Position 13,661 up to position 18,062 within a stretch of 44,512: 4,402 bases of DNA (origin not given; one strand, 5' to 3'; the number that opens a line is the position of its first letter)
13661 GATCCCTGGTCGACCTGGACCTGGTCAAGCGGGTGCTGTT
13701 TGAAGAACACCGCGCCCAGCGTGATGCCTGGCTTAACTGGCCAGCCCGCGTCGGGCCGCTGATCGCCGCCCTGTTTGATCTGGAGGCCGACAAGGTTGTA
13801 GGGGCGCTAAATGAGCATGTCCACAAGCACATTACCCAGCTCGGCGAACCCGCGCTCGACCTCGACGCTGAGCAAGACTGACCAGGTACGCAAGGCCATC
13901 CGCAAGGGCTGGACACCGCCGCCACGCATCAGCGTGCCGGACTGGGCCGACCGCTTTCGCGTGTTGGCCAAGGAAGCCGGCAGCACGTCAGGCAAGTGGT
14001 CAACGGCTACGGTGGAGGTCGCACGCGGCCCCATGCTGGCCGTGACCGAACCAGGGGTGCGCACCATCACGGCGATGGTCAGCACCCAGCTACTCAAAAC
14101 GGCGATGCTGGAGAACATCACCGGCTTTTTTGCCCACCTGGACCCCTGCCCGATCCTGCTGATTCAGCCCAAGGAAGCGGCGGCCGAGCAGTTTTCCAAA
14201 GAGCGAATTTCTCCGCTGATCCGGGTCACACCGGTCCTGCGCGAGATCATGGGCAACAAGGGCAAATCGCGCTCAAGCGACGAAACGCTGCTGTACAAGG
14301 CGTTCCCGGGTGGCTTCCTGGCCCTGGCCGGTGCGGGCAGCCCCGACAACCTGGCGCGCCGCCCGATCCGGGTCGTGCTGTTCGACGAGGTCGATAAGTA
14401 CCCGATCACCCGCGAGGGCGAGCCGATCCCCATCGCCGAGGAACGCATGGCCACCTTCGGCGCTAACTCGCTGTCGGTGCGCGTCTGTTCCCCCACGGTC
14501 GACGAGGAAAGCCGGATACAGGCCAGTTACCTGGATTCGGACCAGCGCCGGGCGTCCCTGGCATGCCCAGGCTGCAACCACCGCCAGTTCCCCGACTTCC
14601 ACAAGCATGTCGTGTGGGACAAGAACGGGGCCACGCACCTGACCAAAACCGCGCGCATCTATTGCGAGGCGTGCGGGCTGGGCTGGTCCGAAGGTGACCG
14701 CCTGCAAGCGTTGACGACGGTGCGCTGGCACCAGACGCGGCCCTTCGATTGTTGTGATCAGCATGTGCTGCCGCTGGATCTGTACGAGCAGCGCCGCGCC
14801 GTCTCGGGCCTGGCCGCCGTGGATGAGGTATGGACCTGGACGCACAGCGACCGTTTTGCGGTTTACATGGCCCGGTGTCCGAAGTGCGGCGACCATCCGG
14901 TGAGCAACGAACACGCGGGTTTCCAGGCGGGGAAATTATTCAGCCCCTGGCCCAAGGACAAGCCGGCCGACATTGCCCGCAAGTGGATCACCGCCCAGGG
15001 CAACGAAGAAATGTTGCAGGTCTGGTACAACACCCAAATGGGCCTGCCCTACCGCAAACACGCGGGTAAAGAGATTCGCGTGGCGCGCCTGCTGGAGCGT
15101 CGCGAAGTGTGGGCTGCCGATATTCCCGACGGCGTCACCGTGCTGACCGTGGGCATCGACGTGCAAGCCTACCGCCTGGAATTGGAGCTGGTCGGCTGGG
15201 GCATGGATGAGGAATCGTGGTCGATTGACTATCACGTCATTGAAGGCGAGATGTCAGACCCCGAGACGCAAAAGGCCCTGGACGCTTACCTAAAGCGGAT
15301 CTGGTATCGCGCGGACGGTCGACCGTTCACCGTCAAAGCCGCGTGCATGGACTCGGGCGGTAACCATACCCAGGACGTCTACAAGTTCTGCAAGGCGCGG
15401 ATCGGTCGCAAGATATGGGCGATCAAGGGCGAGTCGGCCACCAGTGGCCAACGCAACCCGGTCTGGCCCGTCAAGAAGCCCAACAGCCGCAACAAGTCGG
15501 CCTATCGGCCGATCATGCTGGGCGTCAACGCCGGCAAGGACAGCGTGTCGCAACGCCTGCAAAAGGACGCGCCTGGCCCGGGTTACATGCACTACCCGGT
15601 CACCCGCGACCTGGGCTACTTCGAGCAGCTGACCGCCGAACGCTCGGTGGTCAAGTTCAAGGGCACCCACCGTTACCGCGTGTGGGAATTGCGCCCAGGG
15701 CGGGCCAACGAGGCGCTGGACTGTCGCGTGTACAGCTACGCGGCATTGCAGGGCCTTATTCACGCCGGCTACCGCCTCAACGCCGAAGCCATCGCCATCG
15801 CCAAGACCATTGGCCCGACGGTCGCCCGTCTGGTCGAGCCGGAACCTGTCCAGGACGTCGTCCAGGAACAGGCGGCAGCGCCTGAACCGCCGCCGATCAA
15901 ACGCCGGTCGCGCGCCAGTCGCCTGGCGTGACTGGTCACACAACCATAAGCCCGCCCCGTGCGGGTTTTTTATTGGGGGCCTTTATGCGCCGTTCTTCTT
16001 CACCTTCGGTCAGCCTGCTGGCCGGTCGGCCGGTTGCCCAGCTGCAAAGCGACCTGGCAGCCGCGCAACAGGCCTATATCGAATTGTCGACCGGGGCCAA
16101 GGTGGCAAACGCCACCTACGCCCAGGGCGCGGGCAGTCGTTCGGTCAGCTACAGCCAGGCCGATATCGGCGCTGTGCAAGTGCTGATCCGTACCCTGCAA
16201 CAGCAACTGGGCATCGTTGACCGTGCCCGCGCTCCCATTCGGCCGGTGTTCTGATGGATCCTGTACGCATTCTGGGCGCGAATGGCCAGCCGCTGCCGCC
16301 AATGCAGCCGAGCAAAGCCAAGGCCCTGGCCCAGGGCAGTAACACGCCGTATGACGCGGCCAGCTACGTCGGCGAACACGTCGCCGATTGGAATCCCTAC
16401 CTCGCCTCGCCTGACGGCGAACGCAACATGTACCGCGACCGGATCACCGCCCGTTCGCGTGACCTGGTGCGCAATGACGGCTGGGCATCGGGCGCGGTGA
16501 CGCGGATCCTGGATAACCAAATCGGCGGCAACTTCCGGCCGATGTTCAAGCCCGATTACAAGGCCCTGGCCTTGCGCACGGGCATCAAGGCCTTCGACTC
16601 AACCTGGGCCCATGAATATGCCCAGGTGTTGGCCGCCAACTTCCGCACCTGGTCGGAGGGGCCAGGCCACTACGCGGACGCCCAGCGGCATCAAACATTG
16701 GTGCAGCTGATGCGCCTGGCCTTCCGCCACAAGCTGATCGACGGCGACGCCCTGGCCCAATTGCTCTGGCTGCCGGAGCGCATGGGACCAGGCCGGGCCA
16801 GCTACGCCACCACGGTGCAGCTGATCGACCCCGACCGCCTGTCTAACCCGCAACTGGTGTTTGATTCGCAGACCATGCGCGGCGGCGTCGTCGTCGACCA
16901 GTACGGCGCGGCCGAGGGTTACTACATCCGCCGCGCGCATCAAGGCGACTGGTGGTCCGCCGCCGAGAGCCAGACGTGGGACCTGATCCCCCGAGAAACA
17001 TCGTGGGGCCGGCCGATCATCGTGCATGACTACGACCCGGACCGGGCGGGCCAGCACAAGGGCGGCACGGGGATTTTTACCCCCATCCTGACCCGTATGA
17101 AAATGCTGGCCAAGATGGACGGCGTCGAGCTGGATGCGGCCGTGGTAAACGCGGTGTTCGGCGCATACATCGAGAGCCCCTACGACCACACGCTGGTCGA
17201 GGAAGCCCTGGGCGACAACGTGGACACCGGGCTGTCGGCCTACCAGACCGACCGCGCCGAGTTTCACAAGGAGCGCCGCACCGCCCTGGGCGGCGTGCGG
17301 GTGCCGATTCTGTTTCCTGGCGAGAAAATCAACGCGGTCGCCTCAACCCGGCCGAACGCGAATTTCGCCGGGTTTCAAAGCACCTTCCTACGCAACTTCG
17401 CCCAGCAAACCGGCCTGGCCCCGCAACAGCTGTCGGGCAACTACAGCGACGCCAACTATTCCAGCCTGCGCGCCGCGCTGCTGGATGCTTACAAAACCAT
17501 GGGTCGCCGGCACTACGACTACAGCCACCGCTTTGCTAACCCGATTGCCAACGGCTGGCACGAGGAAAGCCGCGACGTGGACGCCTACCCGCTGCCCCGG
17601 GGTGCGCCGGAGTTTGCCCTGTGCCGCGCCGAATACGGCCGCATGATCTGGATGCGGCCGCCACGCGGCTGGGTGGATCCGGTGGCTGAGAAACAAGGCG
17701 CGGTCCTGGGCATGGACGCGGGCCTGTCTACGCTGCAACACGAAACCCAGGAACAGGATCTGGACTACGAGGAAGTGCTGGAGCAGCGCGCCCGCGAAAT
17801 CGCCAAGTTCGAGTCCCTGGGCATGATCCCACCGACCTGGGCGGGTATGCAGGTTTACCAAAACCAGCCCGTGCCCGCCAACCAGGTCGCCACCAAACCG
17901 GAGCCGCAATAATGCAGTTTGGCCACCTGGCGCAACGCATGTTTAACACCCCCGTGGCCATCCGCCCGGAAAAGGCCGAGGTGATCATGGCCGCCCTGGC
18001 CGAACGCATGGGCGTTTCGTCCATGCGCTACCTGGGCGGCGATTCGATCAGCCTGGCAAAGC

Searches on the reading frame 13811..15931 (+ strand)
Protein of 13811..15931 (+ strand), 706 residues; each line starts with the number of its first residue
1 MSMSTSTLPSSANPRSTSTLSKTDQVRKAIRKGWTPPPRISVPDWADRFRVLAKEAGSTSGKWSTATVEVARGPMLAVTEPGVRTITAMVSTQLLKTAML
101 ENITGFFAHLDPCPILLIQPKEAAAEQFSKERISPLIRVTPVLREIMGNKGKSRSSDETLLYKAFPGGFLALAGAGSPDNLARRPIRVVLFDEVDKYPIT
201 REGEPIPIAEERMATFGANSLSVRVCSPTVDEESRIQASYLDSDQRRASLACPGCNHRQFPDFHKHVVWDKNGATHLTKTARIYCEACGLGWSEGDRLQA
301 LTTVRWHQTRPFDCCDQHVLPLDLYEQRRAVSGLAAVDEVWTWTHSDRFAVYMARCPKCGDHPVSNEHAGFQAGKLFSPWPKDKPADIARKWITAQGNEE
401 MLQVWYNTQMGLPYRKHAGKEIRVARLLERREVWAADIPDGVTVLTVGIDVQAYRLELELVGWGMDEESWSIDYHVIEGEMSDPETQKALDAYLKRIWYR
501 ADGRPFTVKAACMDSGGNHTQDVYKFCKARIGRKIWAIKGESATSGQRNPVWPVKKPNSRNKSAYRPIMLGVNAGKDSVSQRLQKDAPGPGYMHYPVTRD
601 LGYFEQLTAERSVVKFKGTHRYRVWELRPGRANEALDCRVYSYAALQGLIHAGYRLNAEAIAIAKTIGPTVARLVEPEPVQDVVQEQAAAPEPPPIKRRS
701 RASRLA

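Call 14: search_protein_families(library=phrogs, proteins=[window:13811-15931:+], max_evalue=0.001)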
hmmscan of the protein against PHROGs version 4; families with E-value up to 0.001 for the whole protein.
window:13811-15931:+ (706 aa): 9 families
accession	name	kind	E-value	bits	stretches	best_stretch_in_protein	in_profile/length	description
phrog_15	-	head and packaging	5.2e-210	701.9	1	6-701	321-970/1330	terminase large subunit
phrog_16406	-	unknown function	1.1e-33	117.8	1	385-648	120-384/601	-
phrog_15657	-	unknown function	1.6e-33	117.2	1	386-562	43-214/230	-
phrog_3028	-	unknown function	2.8e-24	87.1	1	491-647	2-159/203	-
phrog_675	-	head and packaging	1.3e-22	80.8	1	84-289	56-265/576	terminase large subunit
phrog_21311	-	head and packaging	2.4e-21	77.6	1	119-290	1-175/218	terminase large subunit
phrog_4145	-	head and packaging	6.1e-17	62.6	1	23-213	12-201/209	terminase large subunit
phrog_3925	-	head and packaging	3.9e-11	43.9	1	23-145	24-143/150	terminase large subunit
phrog_12089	-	unknown function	1.8e-09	38.6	1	512-645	4-141/208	-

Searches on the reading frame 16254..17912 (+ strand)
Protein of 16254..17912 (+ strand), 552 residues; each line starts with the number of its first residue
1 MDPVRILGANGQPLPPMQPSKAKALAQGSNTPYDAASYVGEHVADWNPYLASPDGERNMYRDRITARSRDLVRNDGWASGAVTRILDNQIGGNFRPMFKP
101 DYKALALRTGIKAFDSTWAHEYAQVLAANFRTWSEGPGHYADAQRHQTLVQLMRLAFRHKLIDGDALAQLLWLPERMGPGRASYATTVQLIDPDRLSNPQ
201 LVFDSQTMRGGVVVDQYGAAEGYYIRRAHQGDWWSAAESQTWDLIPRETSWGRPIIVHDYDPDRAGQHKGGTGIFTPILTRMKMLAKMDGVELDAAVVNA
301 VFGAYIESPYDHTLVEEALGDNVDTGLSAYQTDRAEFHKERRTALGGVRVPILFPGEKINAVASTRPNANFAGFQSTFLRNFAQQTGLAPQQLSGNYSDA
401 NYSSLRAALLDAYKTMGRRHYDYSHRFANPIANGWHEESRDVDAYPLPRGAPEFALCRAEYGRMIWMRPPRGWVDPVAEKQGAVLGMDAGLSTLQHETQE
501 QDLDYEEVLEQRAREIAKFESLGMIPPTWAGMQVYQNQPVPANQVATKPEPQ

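Call 14: search_protein_families(library=phrogs, proteins=[window:16254-17912:+], max_evalue=0.001)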
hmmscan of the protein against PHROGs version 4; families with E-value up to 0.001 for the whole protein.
window:16254-17912:+ (552 aa): 4 families
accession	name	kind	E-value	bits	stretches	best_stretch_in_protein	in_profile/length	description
phrog_21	-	head and packaging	2e-102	344.9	1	20-539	29-517/1362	portal protein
phrog_537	-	head and packaging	7e-36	124.6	1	337-534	20-214/233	portal protein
phrog_3993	-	unknown function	1.3e-08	36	1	39-210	31-191/195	-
phrog_5862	-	unknown function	9.9e-08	33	1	474-538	3-66/81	-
